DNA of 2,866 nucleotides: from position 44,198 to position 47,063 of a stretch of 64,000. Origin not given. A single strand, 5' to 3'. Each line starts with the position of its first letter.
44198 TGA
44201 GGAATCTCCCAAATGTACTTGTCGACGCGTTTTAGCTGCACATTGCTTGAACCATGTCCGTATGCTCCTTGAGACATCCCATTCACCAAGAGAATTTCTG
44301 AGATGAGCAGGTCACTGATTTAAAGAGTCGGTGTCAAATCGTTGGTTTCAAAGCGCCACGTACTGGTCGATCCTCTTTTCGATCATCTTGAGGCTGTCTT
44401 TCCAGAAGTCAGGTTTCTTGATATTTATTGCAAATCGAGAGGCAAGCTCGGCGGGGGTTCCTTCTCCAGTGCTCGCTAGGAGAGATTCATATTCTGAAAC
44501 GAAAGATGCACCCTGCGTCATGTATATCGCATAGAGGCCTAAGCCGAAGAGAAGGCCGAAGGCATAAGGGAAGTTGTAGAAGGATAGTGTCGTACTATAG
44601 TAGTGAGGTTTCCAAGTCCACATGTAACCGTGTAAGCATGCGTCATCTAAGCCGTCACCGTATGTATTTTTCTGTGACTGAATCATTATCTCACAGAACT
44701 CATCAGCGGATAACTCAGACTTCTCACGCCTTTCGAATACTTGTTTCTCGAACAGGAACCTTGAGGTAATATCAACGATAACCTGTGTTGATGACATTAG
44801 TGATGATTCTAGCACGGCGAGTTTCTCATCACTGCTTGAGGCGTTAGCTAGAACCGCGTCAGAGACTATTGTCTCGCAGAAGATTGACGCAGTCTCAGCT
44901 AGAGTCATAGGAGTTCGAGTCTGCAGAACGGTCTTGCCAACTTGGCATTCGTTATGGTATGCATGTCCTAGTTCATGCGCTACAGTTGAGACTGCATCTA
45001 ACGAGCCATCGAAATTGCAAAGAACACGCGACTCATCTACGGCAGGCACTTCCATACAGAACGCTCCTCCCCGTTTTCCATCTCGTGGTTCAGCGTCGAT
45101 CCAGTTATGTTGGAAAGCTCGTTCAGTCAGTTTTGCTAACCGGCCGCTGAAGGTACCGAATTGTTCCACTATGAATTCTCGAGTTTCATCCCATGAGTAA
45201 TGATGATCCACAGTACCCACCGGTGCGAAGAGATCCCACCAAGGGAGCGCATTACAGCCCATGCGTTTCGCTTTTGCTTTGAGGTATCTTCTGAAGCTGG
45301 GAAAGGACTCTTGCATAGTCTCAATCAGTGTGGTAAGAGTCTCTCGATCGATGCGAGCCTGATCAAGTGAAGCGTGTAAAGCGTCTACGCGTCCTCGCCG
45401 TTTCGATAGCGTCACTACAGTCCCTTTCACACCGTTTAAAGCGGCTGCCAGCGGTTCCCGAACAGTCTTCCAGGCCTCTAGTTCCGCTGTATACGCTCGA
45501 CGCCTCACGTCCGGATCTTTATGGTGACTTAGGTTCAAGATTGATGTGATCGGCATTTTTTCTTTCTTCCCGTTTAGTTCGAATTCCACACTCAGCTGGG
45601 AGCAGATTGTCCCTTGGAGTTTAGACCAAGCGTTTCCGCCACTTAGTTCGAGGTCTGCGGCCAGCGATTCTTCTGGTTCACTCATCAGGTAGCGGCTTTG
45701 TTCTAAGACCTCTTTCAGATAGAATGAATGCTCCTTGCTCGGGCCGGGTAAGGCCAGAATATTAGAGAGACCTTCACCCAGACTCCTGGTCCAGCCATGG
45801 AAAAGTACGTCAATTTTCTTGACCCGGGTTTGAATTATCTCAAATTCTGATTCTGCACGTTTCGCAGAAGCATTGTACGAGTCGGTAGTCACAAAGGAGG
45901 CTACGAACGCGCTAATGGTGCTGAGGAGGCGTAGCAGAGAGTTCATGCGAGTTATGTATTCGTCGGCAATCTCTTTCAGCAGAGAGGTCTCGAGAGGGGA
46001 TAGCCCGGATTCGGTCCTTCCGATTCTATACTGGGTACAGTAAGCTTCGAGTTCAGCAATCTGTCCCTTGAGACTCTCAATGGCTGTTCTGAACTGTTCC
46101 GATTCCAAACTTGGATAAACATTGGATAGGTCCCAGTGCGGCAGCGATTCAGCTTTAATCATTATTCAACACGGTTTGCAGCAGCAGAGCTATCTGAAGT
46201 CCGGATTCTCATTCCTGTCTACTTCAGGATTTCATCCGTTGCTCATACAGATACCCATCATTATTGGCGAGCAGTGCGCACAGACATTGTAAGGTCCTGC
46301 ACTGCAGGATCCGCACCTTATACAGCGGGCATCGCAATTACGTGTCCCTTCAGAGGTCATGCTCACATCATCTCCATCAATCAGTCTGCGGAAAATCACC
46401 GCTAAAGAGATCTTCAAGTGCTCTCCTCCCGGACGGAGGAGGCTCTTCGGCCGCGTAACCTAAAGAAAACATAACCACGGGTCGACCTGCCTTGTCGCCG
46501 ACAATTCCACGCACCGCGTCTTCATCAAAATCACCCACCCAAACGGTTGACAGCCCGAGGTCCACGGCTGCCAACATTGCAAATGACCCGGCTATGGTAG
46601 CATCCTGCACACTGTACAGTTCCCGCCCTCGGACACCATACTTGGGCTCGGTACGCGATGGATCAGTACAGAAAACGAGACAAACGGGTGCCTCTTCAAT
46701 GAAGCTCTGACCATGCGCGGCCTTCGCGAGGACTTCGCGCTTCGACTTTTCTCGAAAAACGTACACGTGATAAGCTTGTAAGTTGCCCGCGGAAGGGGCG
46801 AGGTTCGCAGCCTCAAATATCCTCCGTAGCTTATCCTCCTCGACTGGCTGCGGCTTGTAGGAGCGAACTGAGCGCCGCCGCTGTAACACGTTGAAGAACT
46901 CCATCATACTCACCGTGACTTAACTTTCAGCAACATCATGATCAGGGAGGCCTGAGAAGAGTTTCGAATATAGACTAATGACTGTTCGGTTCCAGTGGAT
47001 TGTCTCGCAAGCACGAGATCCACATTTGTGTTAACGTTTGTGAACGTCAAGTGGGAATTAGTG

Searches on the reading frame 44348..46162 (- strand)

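Call 6: search_protein_families(library=pfam, max_evalue=10, proteins=[window:44348-46162:-])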
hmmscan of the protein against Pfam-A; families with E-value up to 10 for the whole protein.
window:44348-46162:- (604 aa): 4 families
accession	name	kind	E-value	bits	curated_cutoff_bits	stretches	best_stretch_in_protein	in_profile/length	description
PF01432.26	Peptidase_M3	-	1.6e-31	110.6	27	1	211-592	2-456/457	Peptidase family M3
PF08439.15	Peptidase_M3_N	-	3.7e-07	30.7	25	1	143-188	21-66/70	Oligopeptidase F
PF23025.1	YbjQ_2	-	0.063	14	29.1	1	253-306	22-76/103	C2 domain-containing protein 5, YbjQ-like domain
PF02050.21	FliJ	-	0.14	12.8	28.4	0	22-53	8-39/123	Flagellar FliJ protein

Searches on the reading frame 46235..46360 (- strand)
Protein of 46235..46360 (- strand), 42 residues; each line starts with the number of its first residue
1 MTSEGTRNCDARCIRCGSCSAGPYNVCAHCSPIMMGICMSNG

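Call 6: search_protein_families(library=pfam, max_evalue=10, proteins=[window:46235-46360:-])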
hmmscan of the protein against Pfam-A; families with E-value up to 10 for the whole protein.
seq(42 aa): 1 family
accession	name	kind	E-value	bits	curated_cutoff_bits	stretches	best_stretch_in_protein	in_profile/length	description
PF12797.12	Fer4_2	-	7.1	7.3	24.5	1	12-20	9-17/22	4Fe-4S binding domain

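Call 7: search_protein_families(library=ncbifam, max_evalue=10, proteins=[window:46235-46360:-])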
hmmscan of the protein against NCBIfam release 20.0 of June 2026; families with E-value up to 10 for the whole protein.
seq(42 aa): 1 family
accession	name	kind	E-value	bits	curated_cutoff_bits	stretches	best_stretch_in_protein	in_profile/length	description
TIGR03989.1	Rxyl_3153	subfamily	7.2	5.7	440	1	12-41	90-119/370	NDMA-dependent alcohol dehydrogenase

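Call 11: find_homologous_proteins(query=window:46235-46360:-, max_evalue=10)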
Query seq(42 aa): no candidate shares three 5-residue words with the query. No homologue found.
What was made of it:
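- Tried and rejected: The word-index search with copy A alone found nothing (call 11).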

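Call 53: predict_structure(alignment_id=A5)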
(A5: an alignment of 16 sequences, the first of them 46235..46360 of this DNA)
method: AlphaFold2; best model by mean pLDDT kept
length: 42 residues; sequences in the alignment: 16
mean_pLDDT: 62.0   pTM: 0.36
mean pLDDT of the five models: 62.0, 60.7, 59.0, 56.4, 54.6
residues with pLDDT >= 90: 0; 70-90: 11; 50-70: 26; < 50: 5
segments of 3 or more residues with pLDDT < 50: 1-5
pLDDT, mean of each block of 10 residues (from residue 1): 49 69 70 63 53
secondary structure, 60 per line:
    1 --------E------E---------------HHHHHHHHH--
elements in order: H32-40

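Call 57: fold_search(model_id=the predicted structure, library=pdb)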
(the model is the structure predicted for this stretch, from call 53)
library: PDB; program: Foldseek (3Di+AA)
matches with E <= 10: 0; with E <= 0.001: 0
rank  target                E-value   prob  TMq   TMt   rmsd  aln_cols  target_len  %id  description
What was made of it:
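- Tried and rejected: A Foldseek search of the copy A model against the PDB gave no match (call 57).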

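Call 74: search_solved_structures(query=A6, max_evalue=10, show_alignments=5)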
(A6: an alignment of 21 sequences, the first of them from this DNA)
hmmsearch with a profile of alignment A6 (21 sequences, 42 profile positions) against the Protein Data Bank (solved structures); distinct sequences matched with E-value up to 10: 0.
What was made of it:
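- On MDR dehydrogenase structural-zinc lobe: There was no hit with the A-type profile (call 74).
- Closest known: Structural-zinc lobe of medium-chain. Different: It was not recovered with an A-type-only profile (call 74).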

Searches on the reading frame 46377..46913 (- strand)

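Call 6: search_protein_families(library=pfam, max_evalue=10, proteins=[window:46377-46913:-])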
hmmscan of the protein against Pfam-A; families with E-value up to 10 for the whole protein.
window:46377-46913:- (178 aa): 3 families
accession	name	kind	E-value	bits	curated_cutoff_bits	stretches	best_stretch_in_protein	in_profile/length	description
PF00881.29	Nitroreductase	-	1.1e-28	100.9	23.5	2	11-69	2-60/167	Nitroreductase family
PF14512.11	TM1586_NiRdase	-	1.8e-09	38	27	3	112-173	91-152/215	Putative TM nitroreductase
PF21895.1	MTHFR_C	-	0.24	11.1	27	1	38-98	50-109/301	MTHFR, SAM-binding regulatory domain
